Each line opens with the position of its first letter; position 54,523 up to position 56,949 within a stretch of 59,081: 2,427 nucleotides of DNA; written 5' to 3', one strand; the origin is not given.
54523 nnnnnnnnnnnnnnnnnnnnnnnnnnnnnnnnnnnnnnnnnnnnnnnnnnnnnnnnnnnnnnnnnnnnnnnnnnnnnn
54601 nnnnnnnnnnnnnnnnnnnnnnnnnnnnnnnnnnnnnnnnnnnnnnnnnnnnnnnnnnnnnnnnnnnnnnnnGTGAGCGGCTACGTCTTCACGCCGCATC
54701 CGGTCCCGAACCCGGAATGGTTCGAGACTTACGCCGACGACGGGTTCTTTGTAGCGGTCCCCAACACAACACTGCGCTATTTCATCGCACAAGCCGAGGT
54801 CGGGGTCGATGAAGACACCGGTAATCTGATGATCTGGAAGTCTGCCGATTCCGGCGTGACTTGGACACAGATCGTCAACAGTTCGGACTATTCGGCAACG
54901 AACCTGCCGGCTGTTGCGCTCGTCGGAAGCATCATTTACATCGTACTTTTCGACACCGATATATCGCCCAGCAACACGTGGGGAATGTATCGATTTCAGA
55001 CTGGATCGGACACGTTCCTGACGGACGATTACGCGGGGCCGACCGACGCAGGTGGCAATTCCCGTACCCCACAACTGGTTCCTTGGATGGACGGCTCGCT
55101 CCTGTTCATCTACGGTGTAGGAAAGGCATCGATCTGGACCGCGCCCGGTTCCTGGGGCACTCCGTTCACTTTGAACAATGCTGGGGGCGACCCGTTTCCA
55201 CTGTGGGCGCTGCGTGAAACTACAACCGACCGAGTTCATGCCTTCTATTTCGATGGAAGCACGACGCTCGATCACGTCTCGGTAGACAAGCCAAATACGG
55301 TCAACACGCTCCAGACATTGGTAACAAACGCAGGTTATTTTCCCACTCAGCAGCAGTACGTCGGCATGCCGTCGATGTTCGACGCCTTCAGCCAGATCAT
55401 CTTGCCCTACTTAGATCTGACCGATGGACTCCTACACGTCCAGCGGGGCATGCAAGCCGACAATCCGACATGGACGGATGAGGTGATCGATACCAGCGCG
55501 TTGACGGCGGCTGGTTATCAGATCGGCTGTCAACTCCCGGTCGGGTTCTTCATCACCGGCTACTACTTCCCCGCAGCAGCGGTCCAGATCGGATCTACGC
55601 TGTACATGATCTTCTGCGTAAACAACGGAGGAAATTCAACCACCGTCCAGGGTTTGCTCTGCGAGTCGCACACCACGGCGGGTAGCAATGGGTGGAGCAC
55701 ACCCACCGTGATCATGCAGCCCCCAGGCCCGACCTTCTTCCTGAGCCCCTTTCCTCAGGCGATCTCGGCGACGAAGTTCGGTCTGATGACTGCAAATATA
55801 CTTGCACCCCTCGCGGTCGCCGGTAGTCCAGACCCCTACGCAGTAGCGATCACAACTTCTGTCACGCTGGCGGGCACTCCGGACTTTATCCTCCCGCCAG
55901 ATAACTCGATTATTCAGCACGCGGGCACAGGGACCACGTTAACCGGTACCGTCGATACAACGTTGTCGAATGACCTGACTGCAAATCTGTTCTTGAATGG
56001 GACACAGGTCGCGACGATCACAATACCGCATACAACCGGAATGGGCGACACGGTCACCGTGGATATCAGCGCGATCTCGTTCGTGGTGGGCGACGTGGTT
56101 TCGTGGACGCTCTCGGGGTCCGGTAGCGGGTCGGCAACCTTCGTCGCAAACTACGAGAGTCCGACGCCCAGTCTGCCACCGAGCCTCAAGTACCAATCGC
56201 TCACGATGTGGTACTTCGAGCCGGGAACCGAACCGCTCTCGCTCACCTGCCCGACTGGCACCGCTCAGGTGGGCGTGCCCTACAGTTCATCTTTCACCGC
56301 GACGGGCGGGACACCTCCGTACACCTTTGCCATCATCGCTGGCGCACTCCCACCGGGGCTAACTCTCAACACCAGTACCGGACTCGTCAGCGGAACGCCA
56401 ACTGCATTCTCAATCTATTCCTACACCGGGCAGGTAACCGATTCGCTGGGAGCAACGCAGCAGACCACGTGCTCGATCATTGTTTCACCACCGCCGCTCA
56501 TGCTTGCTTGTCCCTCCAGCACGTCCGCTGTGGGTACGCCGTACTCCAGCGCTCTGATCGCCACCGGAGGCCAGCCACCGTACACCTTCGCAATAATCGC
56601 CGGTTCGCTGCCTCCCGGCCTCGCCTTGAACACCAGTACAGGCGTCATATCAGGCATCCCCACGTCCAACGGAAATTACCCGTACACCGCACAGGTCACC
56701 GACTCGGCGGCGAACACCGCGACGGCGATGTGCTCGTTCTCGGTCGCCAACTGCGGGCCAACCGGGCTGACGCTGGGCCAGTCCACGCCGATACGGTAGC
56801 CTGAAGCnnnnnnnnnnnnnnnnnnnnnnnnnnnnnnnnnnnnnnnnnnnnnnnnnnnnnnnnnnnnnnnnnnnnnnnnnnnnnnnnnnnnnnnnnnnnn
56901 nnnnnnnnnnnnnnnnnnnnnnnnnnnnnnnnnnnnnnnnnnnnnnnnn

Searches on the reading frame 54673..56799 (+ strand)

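Call 9: search_protein_families(library=phrogs, proteins=[window:54673-56799:+])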
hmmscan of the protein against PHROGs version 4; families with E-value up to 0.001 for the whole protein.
window:54673-56799:+ (708 aa): 0 families

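Call 10: search_protein_families(library=pfam, proteins=[window:54673-56799:+])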
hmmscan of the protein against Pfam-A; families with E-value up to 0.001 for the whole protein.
window:54673-56799:+ (708 aa): 3 families
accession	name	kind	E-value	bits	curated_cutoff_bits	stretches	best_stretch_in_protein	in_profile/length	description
PF05345.18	He_PIG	-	3e-22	79.3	24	2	608-691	2-95/96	Putative Ig domain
PF24908.1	Ig_SIBA-E_2nd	-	1.7e-05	25.4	27.8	0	558-594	42-78/117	Integrin beta-like protein A-E, second Ig-like domain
PF13573.12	SprB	-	9.3e-05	22.4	28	0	542-558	20-36/37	SprB repeat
